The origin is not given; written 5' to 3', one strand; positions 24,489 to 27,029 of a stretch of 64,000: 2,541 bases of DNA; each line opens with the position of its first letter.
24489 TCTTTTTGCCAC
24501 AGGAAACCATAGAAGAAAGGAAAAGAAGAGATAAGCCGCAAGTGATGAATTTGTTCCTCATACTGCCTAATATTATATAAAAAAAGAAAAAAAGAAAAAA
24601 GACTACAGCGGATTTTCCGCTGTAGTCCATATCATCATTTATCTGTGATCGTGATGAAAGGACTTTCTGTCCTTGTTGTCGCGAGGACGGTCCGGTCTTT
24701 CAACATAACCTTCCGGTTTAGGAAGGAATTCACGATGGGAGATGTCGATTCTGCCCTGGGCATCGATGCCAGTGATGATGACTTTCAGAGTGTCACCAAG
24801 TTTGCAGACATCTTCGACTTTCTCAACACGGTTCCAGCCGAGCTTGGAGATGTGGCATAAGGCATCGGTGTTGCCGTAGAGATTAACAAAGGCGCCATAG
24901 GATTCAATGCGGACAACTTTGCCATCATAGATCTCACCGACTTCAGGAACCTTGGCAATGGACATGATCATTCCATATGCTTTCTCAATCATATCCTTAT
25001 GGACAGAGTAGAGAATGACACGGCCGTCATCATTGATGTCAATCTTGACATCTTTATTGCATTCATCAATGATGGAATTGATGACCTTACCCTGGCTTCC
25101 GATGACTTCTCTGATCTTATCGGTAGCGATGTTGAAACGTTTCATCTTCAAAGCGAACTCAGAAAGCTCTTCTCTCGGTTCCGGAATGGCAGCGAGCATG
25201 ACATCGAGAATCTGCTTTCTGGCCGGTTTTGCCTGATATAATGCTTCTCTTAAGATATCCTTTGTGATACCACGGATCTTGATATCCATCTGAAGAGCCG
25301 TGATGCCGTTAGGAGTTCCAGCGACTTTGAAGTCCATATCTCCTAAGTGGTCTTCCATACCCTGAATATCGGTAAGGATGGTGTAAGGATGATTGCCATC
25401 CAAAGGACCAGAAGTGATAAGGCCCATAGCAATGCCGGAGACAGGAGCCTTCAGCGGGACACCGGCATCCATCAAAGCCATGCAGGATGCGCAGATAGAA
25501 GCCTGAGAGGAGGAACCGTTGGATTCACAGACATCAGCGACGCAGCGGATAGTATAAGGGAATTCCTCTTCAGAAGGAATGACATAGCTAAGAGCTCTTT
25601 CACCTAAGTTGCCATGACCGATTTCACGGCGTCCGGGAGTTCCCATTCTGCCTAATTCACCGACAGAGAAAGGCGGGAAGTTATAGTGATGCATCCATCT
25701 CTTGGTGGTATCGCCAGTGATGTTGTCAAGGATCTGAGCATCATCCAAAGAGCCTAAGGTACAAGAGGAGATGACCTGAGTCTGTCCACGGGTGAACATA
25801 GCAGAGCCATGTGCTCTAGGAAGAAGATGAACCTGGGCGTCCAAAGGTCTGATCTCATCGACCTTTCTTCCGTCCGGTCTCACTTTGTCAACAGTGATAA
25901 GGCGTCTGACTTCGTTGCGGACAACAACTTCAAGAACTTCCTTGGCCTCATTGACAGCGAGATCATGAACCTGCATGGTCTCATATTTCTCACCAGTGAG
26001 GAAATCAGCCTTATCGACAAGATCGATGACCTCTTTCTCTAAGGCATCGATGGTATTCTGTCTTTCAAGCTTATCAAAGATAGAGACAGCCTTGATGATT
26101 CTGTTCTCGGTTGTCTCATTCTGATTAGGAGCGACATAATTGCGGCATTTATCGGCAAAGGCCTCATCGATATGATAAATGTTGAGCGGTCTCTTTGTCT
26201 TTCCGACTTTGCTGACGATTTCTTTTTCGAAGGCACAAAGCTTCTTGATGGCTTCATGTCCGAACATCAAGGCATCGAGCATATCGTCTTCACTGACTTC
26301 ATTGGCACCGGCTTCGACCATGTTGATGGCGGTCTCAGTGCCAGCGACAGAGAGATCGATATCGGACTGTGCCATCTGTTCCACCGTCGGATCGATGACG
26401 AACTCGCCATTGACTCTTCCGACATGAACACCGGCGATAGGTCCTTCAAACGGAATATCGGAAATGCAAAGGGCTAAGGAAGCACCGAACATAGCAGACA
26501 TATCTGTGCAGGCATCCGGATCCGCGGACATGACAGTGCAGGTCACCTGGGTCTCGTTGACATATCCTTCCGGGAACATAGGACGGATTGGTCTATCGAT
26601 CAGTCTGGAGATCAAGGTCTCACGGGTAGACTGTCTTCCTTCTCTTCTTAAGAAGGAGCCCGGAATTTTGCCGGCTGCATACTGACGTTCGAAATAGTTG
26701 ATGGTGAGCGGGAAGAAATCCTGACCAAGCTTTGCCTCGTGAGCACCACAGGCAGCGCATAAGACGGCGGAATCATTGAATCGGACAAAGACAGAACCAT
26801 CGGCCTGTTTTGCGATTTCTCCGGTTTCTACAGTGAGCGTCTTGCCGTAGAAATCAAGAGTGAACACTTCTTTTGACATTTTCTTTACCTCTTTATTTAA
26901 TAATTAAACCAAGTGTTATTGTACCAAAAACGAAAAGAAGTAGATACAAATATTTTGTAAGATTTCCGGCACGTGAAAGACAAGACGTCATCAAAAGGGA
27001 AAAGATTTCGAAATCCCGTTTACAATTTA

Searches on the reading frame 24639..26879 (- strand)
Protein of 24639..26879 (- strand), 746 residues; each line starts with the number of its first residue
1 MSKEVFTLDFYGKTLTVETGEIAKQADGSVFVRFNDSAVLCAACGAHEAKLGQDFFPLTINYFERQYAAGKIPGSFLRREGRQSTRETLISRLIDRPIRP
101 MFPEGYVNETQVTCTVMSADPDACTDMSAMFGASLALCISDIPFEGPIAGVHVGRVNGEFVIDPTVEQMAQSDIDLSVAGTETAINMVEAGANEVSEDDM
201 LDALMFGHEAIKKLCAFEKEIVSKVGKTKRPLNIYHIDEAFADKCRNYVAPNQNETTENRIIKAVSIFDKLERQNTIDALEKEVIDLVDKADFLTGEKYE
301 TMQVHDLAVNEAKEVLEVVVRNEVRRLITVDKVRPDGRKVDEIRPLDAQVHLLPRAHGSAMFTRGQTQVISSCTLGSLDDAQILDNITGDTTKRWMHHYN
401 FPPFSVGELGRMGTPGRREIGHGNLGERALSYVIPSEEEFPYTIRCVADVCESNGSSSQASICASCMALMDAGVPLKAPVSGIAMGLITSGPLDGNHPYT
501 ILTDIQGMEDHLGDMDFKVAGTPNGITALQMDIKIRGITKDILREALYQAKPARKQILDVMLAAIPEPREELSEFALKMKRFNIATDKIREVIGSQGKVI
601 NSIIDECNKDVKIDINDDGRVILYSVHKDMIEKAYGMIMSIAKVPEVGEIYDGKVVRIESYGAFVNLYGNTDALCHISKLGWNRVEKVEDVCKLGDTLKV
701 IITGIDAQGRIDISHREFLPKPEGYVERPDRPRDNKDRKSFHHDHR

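Call 65: search_protein_families(library=pfam, proteins=[window:24639-26879:-])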
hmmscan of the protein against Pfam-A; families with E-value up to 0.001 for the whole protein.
window:24639-26879:- (746 aa): 5 families
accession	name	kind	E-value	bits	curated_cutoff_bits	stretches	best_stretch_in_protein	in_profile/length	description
PF01138.27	RNase_PH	-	1.9e-59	200.2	25.5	2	13-143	3-130/130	3' exoribonuclease family, domain 1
PF03725.20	RNase_PH_C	-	3.3e-22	78.7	20.8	2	146-210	1-67/67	3' exoribonuclease family, domain 2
PF00575.29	S1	-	9.3e-18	64.8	22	1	645-716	2-74/74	S1 RNA binding domain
PF03726.19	PNPase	-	1.2e-06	29.3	24.6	1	255-339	8-81/81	Polyribonucleotide nucleotidyltransferase, RNA binding domain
PF00013.35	KH_1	-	4.3e-06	26.8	21.5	1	581-639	3-65/66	KH domain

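Call 83: find_homologous_proteins(query=window:24639-26879:-, max_evalue=1e-50)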
Query window:24639-26879:- (746 aa): 8000 proteins with E <= 1e-50 among 8000 candidates; the best 120 are listed.
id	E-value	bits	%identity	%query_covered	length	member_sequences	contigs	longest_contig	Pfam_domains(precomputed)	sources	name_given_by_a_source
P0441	0.0e+0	1647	96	100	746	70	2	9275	PF00013.36,PF03725.21,PF00575.30,PF03726.20,PF01138.28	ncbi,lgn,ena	-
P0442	0.0e+0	1540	90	99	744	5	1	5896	PF00013.36,PF03725.21,PF00575.30,PF03726.20,PF01138.28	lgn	-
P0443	0.0e+0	1531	90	100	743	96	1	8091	PF03725.21,PF00575.30,PF03726.20,PF01138.28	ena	-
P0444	0.0e+0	1515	88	100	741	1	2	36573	PF00013.36,PF03725.21,PF00575.30,PF03726.20,PF01138.28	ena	-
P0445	0.0e+0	1515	88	100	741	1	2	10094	PF00013.36,PF03725.21,PF00575.30,PF03726.20,PF01138.28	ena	-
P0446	0.0e+0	1514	88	100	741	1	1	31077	PF00013.36,PF03725.21,PF00575.30,PF03726.20,PF01138.28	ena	-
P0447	0.0e+0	1514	88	100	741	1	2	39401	PF00013.36,PF03725.21,PF00575.30,PF03726.20,PF01138.28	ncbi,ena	-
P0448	0.0e+0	1514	88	100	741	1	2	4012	PF00013.36,PF03725.21,PF00575.30,PF03726.20,PF01138.28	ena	-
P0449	0.0e+0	1513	88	100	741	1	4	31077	PF00013.36,PF03725.21,PF00575.30,PF03726.20,PF01138.28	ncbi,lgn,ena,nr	ncbi:MAG: polyribonucleotide nucleotidyltransferase [Bacilli bacterium]|nr:polyribonucleotide nucleo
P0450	0.0e+0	1513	88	100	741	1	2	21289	PF00013.36,PF03725.21,PF00575.30,PF03726.20,PF01138.28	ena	-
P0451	0.0e+0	1511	88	100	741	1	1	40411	PF00013.36,PF03725.21,PF00575.30,PF03726.20,PF01138.28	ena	-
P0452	0.0e+0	1510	87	100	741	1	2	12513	PF00013.36,PF03725.21,PF00575.30,PF03726.20,PF01138.28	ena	-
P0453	0.0e+0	1510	88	100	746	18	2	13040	PF03725.21,PF00575.30,PF03726.20,PF01138.28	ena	-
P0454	0.0e+0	1509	88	100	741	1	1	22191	PF00013.36,PF03725.21,PF00575.30,PF03726.20,PF01138.28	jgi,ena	-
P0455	0.0e+0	1507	87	100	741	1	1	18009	PF00013.36,PF03725.21,PF00575.30,PF03726.20,PF01138.28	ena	-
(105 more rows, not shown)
